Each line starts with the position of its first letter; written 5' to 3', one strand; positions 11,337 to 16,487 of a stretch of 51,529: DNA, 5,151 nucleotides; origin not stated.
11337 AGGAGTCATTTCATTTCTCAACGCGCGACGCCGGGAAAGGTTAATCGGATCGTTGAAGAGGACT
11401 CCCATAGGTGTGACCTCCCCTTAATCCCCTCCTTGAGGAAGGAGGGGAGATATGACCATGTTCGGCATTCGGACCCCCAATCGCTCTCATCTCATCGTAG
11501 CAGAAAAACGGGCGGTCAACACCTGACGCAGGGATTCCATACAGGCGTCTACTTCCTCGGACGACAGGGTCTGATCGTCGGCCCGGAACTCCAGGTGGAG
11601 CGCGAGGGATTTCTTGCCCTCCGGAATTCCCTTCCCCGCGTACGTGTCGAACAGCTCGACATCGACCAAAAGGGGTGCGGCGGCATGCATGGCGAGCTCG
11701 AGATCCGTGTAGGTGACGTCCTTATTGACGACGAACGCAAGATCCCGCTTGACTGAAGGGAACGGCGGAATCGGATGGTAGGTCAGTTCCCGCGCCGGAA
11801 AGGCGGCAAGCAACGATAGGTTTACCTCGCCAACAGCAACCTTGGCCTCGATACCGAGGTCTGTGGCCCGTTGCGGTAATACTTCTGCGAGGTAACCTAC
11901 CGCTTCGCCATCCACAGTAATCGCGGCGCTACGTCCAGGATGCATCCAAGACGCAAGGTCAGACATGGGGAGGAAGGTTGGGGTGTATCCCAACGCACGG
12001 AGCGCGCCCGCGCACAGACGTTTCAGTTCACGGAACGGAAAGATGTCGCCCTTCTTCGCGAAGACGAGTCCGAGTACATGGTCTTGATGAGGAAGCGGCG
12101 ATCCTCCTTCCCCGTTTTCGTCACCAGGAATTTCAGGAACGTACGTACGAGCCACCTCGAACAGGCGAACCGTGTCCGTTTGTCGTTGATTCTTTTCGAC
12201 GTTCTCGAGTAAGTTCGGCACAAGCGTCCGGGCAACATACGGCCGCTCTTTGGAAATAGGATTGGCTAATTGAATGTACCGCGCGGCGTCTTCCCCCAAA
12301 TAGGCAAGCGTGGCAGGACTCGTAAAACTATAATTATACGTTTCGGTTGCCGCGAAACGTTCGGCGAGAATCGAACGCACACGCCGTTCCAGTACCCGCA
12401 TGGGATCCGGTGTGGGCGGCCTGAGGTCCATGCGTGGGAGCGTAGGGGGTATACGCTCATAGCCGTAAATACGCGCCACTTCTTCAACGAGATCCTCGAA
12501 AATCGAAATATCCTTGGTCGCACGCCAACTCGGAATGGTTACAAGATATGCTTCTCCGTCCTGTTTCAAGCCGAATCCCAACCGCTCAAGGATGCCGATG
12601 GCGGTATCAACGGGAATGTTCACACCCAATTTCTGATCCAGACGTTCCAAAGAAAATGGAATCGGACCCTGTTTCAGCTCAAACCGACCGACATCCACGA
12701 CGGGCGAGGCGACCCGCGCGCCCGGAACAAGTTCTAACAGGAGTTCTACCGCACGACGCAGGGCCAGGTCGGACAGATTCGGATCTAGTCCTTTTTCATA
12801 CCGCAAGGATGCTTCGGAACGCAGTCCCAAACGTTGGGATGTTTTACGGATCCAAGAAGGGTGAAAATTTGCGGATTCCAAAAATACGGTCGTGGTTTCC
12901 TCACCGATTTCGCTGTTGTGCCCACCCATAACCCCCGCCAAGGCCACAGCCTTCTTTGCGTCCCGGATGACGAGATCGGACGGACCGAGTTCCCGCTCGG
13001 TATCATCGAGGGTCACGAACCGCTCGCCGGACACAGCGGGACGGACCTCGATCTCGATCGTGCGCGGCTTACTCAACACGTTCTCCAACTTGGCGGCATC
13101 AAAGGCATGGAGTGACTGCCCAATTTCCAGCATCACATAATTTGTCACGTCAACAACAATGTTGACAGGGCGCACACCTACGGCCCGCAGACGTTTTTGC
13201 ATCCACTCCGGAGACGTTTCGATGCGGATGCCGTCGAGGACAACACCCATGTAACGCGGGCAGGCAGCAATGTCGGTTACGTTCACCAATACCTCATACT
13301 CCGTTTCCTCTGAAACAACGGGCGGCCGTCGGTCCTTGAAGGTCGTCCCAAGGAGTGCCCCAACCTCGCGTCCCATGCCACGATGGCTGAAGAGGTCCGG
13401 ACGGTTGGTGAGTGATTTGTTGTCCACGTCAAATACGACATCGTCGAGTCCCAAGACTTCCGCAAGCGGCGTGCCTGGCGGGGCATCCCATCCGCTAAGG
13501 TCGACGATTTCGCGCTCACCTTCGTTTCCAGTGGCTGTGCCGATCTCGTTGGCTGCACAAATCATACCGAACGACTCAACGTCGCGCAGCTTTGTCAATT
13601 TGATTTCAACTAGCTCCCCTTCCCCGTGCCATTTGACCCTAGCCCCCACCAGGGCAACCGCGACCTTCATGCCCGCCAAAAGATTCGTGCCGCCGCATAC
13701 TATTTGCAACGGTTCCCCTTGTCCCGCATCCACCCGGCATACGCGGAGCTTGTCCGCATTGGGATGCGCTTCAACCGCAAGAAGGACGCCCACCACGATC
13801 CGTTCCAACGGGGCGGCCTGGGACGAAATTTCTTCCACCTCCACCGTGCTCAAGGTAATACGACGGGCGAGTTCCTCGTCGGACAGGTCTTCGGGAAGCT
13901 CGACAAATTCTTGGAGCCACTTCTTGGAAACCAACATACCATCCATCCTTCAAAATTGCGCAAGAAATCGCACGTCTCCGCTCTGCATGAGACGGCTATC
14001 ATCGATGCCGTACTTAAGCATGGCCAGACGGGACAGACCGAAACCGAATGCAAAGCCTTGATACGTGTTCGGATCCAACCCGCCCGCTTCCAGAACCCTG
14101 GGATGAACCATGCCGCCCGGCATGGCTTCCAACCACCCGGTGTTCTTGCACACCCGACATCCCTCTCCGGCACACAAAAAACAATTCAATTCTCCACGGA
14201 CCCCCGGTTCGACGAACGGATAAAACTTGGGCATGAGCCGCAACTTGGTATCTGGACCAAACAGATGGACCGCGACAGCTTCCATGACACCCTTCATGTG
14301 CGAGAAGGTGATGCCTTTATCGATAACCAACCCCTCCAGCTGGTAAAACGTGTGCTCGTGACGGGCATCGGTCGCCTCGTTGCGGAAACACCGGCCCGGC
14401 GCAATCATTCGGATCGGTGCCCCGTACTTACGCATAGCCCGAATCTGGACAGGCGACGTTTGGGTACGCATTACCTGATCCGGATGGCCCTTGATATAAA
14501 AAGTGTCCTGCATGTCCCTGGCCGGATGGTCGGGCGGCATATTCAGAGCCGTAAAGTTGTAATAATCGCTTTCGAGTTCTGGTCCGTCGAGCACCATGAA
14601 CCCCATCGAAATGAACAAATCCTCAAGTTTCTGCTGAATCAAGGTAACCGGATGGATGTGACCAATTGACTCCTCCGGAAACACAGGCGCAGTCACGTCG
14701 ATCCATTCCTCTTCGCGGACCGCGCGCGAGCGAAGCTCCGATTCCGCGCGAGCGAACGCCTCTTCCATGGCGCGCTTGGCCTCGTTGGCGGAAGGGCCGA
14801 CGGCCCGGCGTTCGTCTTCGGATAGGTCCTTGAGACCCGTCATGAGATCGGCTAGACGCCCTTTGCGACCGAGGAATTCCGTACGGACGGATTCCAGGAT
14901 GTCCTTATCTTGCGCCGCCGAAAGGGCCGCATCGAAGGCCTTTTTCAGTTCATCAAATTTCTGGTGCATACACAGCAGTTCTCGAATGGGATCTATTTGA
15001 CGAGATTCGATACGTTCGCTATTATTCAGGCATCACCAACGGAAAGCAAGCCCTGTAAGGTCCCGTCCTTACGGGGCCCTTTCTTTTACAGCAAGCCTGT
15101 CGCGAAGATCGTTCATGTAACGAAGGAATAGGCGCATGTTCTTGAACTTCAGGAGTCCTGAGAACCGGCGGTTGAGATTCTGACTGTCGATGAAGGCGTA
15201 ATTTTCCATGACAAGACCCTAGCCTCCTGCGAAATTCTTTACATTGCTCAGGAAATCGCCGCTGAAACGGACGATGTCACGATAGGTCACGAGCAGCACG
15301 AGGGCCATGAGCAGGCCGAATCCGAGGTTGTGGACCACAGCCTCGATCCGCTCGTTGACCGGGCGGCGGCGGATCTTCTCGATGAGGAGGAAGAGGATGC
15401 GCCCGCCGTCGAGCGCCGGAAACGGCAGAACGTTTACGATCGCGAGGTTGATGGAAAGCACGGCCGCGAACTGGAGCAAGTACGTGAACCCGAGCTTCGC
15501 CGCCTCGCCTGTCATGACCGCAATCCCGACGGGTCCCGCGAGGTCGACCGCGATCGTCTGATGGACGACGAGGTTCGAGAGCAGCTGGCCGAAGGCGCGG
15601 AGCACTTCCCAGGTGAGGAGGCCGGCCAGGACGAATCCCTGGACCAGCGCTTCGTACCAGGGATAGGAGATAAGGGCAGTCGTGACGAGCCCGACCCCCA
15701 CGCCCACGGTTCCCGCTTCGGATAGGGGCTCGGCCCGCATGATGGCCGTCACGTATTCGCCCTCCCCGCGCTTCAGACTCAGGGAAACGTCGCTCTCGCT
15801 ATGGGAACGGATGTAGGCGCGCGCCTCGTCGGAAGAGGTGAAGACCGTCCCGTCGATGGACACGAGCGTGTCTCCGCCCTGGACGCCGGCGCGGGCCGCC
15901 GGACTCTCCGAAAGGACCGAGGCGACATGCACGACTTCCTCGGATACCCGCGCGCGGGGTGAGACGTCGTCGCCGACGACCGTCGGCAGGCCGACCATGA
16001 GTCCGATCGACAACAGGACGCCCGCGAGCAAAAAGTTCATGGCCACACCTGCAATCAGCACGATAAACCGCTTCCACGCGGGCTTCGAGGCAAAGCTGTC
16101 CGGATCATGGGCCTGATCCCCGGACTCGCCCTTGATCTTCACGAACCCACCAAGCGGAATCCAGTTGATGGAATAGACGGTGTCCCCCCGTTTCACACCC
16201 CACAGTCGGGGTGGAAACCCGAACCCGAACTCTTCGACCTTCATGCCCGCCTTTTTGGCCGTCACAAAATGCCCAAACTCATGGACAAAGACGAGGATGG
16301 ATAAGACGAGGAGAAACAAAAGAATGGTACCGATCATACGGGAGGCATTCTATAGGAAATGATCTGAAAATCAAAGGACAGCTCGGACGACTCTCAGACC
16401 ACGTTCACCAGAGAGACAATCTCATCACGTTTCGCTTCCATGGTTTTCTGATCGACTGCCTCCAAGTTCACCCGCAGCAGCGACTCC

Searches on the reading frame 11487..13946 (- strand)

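Call 25: search_protein_families(library=pfam, proteins=[window:11487-13946:-], max_evalue=0.00001)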
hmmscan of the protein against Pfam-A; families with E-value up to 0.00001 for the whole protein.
window:11487-13946:- (819 aa): 5 families
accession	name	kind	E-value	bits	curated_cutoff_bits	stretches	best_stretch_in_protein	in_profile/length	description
PF03483.22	B3_4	-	2.3e-67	226.4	29.3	1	228-406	1-172/174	B3/4 domain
PF17759.6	tRNA_synthFbeta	-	1.5e-37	129.6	22.4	1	499-710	1-214/214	Phenylalanyl tRNA synthetase beta chain CLM domain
PF03147.19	FDX-ACB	-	3.6e-26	91.9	31.1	1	727-819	1-94/94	Ferredoxin-fold anticodon binding domain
PF03484.21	B5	-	8.9e-20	71.1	28.6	1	429-496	1-67/67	tRNA synthetase B5 domain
PF01588.26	tRNA_bind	-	7.2e-17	61.7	27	1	50-151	1-88/96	Putative tRNA binding domain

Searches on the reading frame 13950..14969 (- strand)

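Call 25: search_protein_families(library=pfam, proteins=[window:13950-14969:-], max_evalue=0.00001)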
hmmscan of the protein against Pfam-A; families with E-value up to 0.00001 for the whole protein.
window:13950-14969:- (339 aa): 2 families
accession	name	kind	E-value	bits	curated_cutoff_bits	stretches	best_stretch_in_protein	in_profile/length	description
PF01409.25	tRNA-synt_2d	-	6.5e-88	294.8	19.8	1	90-339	2-246/246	tRNA synthetases class II core domain (F)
PF02912.23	Phe_tRNA-synt_N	-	5.1e-18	65.2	22.3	1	21-84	2-65/69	Aminoacyl tRNA synthetase class II, N-terminal domain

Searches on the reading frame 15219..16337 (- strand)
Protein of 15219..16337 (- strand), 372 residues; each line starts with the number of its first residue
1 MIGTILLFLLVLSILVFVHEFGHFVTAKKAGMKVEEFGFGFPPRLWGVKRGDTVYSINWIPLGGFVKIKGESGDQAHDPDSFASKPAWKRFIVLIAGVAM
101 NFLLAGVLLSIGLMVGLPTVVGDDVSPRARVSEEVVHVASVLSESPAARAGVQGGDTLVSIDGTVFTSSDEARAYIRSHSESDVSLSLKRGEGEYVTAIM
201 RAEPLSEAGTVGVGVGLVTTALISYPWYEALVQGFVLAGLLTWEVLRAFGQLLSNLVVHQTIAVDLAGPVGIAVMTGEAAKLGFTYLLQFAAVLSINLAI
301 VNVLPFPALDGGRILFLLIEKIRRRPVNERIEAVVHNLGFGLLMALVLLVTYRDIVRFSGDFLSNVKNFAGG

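Call 25: search_protein_families(library=pfam, proteins=[window:15219-16337:-], max_evalue=0.00001)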
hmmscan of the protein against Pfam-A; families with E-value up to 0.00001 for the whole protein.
window:15219-16337:- (372 aa): 4 families
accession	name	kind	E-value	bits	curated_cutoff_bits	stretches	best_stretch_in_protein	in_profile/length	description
PF02163.28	Peptidase_M50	-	3.3e-62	210.2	27.2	1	8-346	2-221/221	Peptidase family M50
PF17820.7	PDZ_6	-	6.9e-14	51.8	27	1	138-190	2-54/54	PDZ domain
PF13180.12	PDZ_2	-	1.9e-09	38.1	27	1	130-192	8-71/80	PDZ domain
PF00595.29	PDZ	-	8e-06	26.6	23.2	0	124-178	21-71/81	PDZ domain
